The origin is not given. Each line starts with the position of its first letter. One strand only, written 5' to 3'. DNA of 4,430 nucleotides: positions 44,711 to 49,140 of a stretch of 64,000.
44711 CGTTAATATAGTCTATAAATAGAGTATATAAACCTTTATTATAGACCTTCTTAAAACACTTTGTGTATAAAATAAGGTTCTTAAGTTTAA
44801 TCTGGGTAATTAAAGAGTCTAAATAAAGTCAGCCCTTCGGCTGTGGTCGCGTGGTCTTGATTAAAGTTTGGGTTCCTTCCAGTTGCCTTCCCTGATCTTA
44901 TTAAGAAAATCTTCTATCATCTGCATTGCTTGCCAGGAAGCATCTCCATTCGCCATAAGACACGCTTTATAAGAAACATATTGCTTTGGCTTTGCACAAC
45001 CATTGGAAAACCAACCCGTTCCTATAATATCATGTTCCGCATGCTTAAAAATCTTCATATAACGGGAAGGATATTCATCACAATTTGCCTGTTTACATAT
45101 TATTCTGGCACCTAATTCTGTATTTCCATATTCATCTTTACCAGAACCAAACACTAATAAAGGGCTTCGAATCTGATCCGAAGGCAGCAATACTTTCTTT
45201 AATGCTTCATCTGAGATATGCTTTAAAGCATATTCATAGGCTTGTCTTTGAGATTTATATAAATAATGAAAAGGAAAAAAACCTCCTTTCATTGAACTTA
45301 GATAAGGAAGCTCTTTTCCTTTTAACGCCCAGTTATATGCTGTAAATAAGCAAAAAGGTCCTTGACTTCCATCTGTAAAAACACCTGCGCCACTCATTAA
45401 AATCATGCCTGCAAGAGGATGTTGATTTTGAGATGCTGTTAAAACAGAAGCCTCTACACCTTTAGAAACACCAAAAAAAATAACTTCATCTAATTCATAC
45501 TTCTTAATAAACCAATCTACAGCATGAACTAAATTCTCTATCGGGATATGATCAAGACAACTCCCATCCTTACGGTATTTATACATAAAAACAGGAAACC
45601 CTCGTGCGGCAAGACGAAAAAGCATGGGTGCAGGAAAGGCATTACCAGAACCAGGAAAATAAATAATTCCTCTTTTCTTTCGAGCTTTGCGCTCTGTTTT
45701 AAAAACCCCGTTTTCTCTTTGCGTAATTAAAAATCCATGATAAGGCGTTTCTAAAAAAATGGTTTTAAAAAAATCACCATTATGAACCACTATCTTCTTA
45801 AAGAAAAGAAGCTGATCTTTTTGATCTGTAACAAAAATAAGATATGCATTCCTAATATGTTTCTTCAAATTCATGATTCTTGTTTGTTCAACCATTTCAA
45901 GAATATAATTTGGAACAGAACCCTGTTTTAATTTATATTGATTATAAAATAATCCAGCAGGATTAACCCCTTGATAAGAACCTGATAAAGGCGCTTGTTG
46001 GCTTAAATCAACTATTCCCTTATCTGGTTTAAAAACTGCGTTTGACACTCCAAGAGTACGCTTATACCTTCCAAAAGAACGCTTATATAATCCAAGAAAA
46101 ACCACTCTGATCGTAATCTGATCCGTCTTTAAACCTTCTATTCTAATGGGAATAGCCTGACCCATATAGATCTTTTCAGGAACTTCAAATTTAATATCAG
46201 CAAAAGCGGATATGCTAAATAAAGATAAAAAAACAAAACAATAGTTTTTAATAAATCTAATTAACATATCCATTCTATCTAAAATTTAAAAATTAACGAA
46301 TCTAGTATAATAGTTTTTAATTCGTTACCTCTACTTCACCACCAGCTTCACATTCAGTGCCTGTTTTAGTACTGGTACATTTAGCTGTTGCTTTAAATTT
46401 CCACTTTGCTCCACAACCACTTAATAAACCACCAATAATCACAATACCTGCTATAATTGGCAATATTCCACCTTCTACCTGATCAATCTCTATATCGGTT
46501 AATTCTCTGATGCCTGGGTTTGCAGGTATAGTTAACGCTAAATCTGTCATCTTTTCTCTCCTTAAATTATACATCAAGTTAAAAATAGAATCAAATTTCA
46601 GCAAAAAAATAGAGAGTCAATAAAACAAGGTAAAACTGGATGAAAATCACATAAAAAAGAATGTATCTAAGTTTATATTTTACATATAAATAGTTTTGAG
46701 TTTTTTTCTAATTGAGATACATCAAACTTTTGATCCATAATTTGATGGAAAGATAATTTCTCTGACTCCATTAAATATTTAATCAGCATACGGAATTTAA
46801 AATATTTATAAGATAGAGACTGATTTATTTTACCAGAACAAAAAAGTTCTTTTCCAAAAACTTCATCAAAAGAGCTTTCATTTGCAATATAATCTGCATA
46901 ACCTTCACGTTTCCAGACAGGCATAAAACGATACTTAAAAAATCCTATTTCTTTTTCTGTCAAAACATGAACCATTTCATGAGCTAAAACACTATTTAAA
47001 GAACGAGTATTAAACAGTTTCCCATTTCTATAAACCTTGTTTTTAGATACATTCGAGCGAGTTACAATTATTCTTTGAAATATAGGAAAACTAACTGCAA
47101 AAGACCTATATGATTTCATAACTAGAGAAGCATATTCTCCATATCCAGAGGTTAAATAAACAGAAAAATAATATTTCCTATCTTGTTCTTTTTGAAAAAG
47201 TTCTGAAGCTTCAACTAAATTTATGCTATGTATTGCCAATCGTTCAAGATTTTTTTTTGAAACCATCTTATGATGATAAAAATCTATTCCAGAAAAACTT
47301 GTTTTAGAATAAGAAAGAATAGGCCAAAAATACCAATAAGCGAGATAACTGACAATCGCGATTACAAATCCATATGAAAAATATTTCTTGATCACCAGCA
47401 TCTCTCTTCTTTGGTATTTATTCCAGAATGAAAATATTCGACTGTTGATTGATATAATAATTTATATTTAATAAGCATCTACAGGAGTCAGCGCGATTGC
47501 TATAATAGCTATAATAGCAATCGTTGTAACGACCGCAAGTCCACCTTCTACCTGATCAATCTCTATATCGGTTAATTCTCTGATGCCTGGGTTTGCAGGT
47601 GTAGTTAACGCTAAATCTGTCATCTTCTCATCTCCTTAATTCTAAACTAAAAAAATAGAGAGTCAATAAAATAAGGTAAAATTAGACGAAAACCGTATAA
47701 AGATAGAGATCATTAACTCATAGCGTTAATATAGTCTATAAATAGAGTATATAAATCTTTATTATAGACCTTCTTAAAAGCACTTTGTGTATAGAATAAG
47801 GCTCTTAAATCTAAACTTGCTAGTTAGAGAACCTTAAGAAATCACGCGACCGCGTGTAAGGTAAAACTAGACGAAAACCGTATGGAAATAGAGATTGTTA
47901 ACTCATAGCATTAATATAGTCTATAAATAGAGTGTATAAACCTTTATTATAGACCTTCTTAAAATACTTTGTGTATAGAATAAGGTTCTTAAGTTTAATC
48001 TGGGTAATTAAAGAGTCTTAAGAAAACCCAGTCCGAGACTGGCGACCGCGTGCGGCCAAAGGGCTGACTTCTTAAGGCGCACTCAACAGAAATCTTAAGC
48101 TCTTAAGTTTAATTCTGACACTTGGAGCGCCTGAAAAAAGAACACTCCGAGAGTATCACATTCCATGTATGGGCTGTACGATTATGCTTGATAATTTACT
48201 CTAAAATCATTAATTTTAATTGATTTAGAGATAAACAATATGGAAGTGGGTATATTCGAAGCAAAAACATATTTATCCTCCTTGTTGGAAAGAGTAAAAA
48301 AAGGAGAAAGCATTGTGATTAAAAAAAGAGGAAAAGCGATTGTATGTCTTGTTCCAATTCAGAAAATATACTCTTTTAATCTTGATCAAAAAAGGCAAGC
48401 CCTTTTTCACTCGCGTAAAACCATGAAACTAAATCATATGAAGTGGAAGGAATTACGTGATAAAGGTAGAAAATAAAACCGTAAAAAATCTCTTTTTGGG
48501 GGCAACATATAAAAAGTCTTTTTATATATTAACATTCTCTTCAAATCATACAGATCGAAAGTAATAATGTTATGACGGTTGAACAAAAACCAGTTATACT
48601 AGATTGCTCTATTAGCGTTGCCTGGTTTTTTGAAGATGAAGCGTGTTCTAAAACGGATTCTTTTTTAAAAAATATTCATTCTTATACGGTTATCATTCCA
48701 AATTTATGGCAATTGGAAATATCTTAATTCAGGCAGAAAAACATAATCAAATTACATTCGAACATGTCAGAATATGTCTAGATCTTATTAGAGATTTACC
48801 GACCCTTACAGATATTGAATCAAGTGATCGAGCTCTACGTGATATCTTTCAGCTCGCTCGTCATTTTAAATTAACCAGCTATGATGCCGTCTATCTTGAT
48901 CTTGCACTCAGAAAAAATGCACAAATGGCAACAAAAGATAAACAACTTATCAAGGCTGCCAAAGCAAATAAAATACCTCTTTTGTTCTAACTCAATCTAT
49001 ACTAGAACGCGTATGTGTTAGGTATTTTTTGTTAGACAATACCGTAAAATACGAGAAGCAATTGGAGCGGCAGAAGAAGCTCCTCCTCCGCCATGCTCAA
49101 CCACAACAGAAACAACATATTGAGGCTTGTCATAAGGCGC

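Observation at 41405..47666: ~1.1-kb segmental duplication whose downstream breakpoint falls just after the leader (GG-ILP), joining the same upstream block to two different cores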

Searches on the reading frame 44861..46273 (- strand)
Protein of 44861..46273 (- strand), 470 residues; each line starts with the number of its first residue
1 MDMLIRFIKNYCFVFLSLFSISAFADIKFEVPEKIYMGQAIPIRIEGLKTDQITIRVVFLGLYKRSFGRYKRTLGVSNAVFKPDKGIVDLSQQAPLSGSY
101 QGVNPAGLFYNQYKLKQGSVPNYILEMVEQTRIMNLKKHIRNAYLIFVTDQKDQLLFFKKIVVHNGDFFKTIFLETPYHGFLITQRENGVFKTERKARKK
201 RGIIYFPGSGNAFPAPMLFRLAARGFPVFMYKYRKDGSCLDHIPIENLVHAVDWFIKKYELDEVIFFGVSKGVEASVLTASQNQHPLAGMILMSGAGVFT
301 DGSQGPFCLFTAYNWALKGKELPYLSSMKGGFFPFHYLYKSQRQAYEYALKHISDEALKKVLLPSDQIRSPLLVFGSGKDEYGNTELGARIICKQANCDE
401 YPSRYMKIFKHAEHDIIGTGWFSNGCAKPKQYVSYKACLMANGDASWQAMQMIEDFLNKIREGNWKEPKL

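Call 6: search_protein_families(library=pfam, proteins=[window:44861-46273:-], max_evalue=0.1)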
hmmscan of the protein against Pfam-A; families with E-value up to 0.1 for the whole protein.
window:44861-46273:- (470 aa): 4 families
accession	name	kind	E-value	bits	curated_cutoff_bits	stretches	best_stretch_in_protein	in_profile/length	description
PF04775.20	Bile_Hydr_Trans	-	3.7e-08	33.7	27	1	71-114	27-71/126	Acyl-CoA thioester hydrolase/BAAT N-terminal region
PF00561.26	Abhydrolase_1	-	0.012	15.7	25.8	0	206-295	9-102/245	alpha/beta hydrolase fold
PF12146.15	Hydrolase_4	-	0.038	13.7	27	0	247-296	61-110/239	Serine aminopeptidase, S33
PF23564.1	EF-hand_FSTL1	-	0.053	14.2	27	1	393-449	1-53/120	Follistatin-related protein 1, EF-hand domain pair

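Call 11: search_protein_families(library=ncbifam, proteins=[window:44861-46273:-], max_evalue=0.1)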
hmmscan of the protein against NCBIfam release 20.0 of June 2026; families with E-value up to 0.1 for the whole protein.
window:44861-46273:- (470 aa): 1 family
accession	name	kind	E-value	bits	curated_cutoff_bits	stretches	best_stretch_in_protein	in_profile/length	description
TIGR03100.1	hydr1_PEP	hypoth_equivalog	0.086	12.1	168.45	0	220-295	52-132/274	hydrolase 1, exosortase A system-associated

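Call 41: search_solved_structures(query=window:44861-46273:-, max_evalue=0.01)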
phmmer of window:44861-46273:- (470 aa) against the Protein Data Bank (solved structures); distinct sequences matched with E-value up to 0.01: 0.

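Call 59: find_homologous_proteins(query=window:44861-46273:-, max_evalue=0.00001)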
Query window:44861-46273:- (470 aa): 2 proteins with E <= 0.00001 among 7094 candidates.
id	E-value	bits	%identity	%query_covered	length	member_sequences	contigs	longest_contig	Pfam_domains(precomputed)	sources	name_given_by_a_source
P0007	0.0e+0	1091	100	100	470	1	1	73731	PF04775.21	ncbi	-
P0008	3.4e-8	51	23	83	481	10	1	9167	PF01738.25,PF08840.18,PF04775.21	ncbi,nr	ncbi:MAG TPA: acyl-CoA thioester hydrolase/BAAT C-terminal domain-containing protein [Steroidobacter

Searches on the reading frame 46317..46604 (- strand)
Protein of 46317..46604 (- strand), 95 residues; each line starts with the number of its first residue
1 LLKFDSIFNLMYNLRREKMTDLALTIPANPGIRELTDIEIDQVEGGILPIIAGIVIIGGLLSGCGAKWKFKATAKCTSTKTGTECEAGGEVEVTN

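Call 6: search_protein_families(library=pfam, proteins=[window:46317-46604:-], max_evalue=0.1)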
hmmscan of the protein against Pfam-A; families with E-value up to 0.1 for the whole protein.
window:46317-46604:- (95 aa): 0 families

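Call 11: search_protein_families(library=ncbifam, proteins=[window:46317-46604:-], max_evalue=0.1)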
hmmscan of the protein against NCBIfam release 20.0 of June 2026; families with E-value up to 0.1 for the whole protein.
window:46317-46604:- (95 aa): 4 families
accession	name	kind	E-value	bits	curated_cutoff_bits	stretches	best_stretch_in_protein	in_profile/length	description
TIGR03949.1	bact_IIb_cerein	subfamily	4.3e-05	23.2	21.5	1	33-64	2-33/45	class IIb bacteriocin, lactobin A/cerein 7B family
TIGR03793.1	leader_NHLP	domain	0.051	13.4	50.9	1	17-46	49-77/77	NHLP leader peptide family RiPP precursor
NF033772.1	pheromone_VP1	equivalog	0.06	13.6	85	1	34-71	11-47/65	peptide pheromone VP1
TIGR03898.1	lanti_MRSA_kill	subfamily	0.099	12.6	23.5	0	25-46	22-44/44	mersacidin/lichenicidin family type 2 lantibiotic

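Call 61: search_protein_families(library=ncbifam, proteins=[window:46320-46550:-], max_evalue=0.1)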
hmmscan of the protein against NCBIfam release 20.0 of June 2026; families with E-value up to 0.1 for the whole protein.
seq(77 aa): 2 families
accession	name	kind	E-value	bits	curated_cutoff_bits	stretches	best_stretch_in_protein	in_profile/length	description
TIGR03949.1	bact_IIb_cerein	subfamily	2.7e-05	23.8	21.5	1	15-46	2-33/45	class IIb bacteriocin, lactobin A/cerein 7B family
NF033772.1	pheromone_VP1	equivalog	0.039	14.2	85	1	16-53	11-47/65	peptide pheromone VP1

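Call 62: search_protein_families(library=pfam, proteins=[window:46320-46550:-], max_evalue=1)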
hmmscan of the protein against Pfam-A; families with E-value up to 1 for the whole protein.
seq(77 aa): 0 families

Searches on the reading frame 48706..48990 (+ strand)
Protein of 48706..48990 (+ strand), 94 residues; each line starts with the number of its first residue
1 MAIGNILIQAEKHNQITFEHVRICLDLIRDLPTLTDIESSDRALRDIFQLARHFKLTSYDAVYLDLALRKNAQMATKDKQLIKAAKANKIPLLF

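Call 6: search_protein_families(library=pfam, proteins=[window:48706-48990:+], max_evalue=0.1)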
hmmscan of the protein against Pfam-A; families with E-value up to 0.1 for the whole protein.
window:48706-48990:+ (94 aa): 1 family
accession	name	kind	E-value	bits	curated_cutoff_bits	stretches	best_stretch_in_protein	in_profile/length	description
PF01850.27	PIN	-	0.0015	19.6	23.6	1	40-86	73-119/120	PIN domain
